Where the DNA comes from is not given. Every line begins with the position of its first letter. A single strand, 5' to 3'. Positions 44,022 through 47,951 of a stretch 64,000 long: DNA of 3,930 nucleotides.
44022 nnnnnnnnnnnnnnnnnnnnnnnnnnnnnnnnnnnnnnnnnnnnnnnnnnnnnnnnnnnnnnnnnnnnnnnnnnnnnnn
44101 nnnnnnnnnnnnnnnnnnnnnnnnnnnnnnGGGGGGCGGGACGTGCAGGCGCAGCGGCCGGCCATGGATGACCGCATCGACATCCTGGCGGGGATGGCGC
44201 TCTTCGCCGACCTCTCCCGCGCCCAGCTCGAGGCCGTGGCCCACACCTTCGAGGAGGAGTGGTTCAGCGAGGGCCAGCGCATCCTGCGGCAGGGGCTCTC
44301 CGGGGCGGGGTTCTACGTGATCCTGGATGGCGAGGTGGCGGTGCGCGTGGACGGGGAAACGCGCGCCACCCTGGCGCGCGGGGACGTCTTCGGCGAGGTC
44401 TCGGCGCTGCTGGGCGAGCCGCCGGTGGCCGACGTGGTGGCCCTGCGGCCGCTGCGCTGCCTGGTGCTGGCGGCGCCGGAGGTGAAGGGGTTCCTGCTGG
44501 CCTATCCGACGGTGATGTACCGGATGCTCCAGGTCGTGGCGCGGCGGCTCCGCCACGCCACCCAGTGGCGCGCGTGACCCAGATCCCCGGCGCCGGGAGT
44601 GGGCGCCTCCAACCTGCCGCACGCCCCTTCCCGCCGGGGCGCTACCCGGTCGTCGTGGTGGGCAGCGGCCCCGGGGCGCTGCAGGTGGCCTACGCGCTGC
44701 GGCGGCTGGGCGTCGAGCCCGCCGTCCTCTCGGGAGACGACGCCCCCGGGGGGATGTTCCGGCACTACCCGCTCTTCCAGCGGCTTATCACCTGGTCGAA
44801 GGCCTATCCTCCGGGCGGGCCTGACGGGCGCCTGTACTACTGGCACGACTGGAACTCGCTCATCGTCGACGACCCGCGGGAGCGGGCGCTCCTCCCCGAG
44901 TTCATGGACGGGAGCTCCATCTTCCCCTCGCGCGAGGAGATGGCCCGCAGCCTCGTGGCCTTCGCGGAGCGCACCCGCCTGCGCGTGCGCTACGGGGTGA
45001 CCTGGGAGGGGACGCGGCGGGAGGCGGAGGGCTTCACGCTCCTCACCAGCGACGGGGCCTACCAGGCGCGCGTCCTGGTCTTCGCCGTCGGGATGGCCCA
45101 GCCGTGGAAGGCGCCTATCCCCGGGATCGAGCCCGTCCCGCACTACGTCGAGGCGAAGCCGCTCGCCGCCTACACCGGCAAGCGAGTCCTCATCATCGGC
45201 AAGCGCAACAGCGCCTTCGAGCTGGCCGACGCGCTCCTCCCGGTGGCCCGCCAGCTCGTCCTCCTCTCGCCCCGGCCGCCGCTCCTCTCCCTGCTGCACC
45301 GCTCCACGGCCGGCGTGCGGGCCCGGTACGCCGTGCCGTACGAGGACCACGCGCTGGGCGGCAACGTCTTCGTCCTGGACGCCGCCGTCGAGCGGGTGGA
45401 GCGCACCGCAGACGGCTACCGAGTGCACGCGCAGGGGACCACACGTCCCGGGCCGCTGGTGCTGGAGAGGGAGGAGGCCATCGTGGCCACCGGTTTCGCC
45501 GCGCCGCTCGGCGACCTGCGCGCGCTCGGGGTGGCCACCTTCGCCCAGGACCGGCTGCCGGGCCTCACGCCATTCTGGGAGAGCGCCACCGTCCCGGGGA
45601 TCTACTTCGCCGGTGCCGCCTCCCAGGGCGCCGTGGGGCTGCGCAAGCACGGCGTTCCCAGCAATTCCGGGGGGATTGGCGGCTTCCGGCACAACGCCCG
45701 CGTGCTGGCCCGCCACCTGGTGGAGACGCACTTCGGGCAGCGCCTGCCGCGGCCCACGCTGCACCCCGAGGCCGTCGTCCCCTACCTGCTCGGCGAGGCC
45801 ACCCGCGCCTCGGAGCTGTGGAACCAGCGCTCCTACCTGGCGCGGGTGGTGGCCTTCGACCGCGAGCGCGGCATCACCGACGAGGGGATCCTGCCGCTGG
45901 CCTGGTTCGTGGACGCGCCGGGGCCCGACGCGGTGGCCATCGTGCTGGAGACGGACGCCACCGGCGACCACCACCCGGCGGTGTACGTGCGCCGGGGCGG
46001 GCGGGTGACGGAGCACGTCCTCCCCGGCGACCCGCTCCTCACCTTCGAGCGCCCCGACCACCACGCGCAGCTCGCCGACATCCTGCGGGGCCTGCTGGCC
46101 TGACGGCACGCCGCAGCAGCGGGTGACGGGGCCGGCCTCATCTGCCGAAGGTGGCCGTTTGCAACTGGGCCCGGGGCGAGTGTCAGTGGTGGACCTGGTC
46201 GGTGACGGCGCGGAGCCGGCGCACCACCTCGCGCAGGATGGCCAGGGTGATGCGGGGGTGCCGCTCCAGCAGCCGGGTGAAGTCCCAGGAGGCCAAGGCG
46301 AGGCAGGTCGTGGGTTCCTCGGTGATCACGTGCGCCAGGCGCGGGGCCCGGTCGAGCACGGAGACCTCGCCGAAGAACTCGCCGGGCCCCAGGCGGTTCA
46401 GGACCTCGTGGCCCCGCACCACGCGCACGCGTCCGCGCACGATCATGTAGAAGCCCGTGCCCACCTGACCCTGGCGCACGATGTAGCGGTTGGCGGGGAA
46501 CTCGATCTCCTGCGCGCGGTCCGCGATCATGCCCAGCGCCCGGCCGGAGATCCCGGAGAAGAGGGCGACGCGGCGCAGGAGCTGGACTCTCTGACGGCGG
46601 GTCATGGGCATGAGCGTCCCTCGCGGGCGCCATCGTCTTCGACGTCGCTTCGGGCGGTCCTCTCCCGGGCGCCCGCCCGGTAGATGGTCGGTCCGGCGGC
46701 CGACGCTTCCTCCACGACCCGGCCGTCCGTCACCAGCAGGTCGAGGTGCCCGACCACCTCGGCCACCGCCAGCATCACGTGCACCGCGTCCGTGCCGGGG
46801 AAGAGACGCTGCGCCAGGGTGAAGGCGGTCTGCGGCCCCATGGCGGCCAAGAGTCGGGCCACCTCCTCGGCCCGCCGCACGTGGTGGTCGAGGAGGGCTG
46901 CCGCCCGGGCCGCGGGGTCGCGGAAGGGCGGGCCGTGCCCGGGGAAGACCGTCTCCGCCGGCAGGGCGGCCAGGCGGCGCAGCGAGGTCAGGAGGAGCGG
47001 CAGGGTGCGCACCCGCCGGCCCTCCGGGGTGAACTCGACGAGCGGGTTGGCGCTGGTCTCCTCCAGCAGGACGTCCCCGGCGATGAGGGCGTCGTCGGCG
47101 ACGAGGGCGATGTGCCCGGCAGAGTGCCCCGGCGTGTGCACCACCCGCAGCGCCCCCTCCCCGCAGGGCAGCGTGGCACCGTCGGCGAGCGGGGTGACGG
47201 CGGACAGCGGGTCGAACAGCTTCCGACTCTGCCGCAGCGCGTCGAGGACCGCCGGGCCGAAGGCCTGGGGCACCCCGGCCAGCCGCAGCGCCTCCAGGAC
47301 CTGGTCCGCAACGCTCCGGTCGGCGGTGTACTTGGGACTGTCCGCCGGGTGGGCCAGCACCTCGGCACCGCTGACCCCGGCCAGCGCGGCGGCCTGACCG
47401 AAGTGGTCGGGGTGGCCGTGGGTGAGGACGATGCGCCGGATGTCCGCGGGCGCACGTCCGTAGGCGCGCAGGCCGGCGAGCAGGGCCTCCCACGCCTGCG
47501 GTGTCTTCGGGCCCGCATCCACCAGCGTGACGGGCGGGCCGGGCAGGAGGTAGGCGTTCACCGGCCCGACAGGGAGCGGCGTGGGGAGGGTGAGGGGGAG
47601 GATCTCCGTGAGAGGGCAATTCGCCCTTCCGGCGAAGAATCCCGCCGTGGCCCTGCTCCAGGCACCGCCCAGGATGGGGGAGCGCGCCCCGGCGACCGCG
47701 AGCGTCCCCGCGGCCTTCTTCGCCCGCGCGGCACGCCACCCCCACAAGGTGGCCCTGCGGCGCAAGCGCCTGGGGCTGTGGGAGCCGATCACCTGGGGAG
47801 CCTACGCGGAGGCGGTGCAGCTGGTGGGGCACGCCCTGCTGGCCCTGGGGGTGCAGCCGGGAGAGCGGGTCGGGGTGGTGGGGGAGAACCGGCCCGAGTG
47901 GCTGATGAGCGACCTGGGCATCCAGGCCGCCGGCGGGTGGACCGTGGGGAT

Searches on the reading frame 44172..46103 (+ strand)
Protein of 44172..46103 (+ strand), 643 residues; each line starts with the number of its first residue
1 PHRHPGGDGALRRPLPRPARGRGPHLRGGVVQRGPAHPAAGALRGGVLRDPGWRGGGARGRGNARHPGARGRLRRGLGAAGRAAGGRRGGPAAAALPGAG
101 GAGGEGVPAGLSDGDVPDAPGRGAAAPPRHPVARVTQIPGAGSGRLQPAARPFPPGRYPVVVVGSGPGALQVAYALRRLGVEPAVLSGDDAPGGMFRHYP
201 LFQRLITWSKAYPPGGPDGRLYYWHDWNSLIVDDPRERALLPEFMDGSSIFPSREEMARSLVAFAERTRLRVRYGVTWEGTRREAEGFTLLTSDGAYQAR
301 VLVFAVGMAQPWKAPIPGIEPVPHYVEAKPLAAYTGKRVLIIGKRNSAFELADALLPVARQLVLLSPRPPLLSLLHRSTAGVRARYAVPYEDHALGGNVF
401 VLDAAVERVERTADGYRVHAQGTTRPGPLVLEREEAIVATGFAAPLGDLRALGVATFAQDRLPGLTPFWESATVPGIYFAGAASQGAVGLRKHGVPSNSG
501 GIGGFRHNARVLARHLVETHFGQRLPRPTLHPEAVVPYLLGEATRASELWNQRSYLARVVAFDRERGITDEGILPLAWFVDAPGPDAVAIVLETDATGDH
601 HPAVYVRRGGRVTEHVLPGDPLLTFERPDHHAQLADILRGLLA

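Call 16: search_protein_families(library=pfam, proteins=[window:44172-46103:+])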
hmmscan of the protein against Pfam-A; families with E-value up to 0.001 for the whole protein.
window:44172-46103:+ (643 aa): 4 families
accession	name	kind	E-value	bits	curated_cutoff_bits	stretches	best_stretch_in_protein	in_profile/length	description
PF13738.12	Pyr_redox_3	-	4.6e-30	105.4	30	1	161-481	1-305/305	Pyridine nucleotide-disulphide oxidoreductase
PF07992.20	Pyr_redox_2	-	2.9e-11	43.8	26.1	1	159-486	2-279/291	Pyridine nucleotide-disulphide oxidoreductase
PF00070.33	Pyr_redox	-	0.00012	23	22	0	160-191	2-33/82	Pyridine nucleotide-disulphide oxidoreductase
PF13450.12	NAD_binding_8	-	0.00042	21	21.9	0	162-200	1-39/68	NAD(P)-binding Rossmann-like domain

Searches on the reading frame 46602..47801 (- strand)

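Call 16: search_protein_families(library=pfam, proteins=[window:46602-47801:-])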
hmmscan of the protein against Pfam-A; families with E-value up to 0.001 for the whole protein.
window:46602-47801:- (399 aa): 2 families
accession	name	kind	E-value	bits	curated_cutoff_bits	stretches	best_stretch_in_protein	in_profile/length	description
PF00753.33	Lactamase_B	-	6e-26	92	22.7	1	77-289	2-196/196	Metallo-beta-lactamase superfamily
PF12706.13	Lactamase_B_2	-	2.7e-06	27.6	27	1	93-226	4-111/200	Beta-lactamase superfamily domain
